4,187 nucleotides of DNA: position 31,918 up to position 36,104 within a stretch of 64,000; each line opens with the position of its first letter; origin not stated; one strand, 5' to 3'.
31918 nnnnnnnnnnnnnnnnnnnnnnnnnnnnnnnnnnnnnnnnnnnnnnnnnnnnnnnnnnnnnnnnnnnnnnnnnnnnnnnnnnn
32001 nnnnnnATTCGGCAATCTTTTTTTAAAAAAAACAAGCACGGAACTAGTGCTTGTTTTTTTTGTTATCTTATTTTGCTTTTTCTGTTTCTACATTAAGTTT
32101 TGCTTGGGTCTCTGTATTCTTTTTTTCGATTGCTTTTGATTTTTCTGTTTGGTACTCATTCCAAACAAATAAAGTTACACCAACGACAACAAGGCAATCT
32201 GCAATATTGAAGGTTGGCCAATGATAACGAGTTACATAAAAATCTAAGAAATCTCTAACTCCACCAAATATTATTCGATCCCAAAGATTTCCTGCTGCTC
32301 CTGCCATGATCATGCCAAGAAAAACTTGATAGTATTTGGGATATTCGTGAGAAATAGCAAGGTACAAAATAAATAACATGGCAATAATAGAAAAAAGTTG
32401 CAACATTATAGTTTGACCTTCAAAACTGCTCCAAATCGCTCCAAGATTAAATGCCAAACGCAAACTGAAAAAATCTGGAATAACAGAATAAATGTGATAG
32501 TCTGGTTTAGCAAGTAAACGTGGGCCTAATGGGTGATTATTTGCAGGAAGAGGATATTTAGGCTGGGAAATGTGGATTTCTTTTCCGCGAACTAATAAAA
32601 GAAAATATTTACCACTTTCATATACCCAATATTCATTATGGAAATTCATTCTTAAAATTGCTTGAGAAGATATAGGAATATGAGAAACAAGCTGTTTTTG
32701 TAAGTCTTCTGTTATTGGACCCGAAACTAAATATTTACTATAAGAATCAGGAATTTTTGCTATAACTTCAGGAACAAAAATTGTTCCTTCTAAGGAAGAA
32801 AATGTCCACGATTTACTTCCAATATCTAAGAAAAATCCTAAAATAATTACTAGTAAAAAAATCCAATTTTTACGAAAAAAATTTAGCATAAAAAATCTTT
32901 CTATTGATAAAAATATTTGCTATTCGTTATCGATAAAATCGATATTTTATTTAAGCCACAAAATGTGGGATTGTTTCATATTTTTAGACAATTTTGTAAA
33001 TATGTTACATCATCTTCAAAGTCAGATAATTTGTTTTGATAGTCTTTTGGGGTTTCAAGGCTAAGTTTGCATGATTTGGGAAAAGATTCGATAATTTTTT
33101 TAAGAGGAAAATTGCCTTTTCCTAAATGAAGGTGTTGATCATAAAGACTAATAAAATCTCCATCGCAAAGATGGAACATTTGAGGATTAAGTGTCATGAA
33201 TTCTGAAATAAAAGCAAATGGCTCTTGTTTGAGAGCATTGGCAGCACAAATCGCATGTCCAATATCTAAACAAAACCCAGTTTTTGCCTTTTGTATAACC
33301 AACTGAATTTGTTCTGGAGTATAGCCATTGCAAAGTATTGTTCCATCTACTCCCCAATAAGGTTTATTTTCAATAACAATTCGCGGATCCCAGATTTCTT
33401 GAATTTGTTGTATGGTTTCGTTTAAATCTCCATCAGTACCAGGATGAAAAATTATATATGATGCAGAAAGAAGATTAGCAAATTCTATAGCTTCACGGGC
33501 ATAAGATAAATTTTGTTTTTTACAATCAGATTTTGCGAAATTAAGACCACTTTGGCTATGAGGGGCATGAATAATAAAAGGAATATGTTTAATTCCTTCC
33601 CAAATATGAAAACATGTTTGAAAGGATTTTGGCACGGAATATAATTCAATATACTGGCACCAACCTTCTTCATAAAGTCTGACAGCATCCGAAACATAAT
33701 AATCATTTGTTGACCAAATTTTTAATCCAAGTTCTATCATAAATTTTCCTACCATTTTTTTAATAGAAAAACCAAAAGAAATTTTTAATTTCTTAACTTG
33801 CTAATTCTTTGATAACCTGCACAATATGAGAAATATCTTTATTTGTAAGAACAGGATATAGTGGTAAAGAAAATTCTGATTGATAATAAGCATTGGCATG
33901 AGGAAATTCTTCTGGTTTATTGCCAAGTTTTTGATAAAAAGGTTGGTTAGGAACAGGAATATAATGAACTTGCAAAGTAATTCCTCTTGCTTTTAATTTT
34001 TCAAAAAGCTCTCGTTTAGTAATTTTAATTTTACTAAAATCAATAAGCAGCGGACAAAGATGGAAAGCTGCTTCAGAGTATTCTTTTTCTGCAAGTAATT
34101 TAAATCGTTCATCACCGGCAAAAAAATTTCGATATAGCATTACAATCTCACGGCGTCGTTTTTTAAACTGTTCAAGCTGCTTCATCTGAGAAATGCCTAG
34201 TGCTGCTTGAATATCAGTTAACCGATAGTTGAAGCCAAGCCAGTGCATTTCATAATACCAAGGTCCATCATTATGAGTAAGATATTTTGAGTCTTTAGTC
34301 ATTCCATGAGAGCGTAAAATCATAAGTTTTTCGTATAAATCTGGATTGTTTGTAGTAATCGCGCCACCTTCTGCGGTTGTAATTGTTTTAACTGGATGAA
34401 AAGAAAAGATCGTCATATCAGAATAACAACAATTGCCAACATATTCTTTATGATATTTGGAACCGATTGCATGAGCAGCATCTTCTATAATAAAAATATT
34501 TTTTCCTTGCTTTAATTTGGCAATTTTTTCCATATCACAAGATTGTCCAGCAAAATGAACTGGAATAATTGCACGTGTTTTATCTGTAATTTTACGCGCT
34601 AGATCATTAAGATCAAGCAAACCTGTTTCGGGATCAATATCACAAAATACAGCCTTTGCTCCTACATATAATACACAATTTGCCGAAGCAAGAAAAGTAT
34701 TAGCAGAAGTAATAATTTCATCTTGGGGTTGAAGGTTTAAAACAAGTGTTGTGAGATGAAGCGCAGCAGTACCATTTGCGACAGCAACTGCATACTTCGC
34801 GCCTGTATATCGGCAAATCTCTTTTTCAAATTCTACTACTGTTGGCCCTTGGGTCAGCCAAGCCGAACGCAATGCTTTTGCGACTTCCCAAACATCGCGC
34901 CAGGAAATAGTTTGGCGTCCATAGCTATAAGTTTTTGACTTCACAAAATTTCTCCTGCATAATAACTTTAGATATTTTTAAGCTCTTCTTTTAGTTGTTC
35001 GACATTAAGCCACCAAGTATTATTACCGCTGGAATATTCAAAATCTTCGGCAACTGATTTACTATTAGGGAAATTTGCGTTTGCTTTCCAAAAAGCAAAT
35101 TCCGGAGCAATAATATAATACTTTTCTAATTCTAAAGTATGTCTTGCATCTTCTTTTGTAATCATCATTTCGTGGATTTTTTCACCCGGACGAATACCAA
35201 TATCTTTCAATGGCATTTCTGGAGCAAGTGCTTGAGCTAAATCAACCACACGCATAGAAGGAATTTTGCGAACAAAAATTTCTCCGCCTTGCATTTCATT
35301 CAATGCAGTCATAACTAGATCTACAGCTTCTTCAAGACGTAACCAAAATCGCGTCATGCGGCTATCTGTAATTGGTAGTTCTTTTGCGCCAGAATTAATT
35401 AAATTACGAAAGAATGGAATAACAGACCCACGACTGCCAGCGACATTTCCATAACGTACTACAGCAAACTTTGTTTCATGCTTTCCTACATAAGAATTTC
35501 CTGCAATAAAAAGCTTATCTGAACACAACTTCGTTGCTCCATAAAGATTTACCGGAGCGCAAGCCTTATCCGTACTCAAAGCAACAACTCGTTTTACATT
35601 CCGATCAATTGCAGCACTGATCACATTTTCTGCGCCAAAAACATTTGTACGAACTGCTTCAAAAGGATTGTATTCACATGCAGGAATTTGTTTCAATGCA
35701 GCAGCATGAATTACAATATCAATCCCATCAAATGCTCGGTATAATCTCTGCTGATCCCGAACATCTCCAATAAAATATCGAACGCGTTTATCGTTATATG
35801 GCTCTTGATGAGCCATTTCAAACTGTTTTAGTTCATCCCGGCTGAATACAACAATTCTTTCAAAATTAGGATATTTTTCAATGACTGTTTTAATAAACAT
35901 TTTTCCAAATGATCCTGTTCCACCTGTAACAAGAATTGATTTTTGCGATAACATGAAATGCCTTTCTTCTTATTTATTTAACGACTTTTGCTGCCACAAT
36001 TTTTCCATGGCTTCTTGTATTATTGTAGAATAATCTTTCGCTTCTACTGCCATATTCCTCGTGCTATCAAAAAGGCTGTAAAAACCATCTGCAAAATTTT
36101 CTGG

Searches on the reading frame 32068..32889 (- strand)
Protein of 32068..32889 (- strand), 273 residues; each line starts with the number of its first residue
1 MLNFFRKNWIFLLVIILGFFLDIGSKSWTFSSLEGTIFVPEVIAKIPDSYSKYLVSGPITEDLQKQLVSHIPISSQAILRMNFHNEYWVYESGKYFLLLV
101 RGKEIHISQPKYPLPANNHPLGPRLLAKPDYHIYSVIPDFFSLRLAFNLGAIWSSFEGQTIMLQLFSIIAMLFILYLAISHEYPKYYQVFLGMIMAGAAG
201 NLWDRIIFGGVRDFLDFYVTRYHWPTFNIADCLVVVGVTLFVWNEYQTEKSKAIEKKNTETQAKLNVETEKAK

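Call 18: search_protein_families(library=pfam, proteins=[window:32068-32889:-], max_evalue=0.0001)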
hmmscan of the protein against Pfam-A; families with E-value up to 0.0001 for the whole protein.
window:32068-32889:- (273 aa): 1 family
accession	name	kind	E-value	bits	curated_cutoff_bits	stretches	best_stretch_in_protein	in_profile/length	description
PF01252.23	Peptidase_A8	-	7.3e-31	107.7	25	1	134-244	26-139/142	Signal peptidase (SPase) II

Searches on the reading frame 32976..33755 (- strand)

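Call 18: search_protein_families(library=pfam, proteins=[window:32976-33755:-], max_evalue=0.0001)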
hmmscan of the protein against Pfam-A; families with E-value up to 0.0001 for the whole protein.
window:32976-33755:- (259 aa): 1 family
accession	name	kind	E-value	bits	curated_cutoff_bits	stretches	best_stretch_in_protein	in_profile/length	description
PF01261.30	AP_endonuc_2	-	2.1e-13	51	31.1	1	58-254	42-247/249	Xylose isomerase-like TIM barrel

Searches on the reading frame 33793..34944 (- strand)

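Call 18: search_protein_families(library=pfam, proteins=[window:33793-34944:-], max_evalue=0.0001)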
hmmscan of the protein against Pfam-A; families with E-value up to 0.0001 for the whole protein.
window:33793-34944:- (383 aa): 5 families
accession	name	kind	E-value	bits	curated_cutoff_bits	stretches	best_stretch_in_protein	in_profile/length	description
PF01041.23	DegT_DnrJ_EryC1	-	6.5e-119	397.8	19.8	1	18-378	8-359/360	DegT/DnrJ/EryC1/StrS aminotransferase family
PF00155.27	Aminotran_1_2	-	1.6e-08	34.6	19.7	1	32-165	38-195/361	Aminotransferase class I and II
PF01053.26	Cys_Met_Meta_PP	-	2.3e-07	30.2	27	1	32-157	50-175/381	Cys/Met metabolism PLP-dependent enzyme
PF01212.27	Beta_elim_lyase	-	1.1e-06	28.6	27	1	33-124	31-123/288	Beta-eliminating lyase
PF00266.25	Aminotran_5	-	8.7e-06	25.4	21.5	1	54-259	66-281/371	Aminotransferase class-V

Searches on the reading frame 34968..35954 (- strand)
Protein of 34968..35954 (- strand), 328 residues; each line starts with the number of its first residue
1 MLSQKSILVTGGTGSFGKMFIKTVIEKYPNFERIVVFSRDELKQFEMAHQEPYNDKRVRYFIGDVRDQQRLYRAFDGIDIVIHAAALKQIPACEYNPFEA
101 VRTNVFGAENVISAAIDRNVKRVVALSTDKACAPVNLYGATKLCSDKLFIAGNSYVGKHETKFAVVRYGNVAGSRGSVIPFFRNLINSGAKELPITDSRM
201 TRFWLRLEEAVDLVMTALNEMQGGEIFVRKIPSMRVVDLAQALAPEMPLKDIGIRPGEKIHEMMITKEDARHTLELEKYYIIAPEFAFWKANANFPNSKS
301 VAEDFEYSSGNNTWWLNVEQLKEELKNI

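Call 18: search_protein_families(library=pfam, proteins=[window:34968-35954:-], max_evalue=0.0001)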
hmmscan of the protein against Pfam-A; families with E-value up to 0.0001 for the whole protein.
window:34968-35954:- (328 aa): 8 families
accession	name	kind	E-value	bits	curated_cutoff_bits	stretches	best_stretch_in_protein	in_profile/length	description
PF02719.21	Polysacc_synt_2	-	8.7e-104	347.2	20.2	1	7-283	1-292/293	Polysaccharide biosynthesis protein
PF01370.27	Epimerase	-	9.3e-25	87.9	20.9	1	7-227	1-237/240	NAD dependent epimerase/dehydratase family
PF01073.25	3Beta_HSD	-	2.7e-15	56.6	22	1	8-134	1-122/280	3-beta hydroxysteroid dehydrogenase/isomerase family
PF16363.11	GDP_Man_Dehyd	-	6.9e-15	55.8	27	1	8-230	1-249/332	GDP-mannose 4,6 dehydratase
PF04321.23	RmlD_sub_bind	-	3.6e-09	36.5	27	1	6-177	2-157/287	RmlD substrate binding domain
PF07993.18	NAD_binding_4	-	1.4e-08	34.6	20.1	1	9-134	1-142/258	Male sterility protein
PF13460.12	NAD_binding_10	-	1.7e-08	35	27.2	1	11-131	1-101/184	NAD(P)H-binding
PF05368.20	NmrA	-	3.3e-05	24.1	27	1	4-124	2-103/298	NmrA-like family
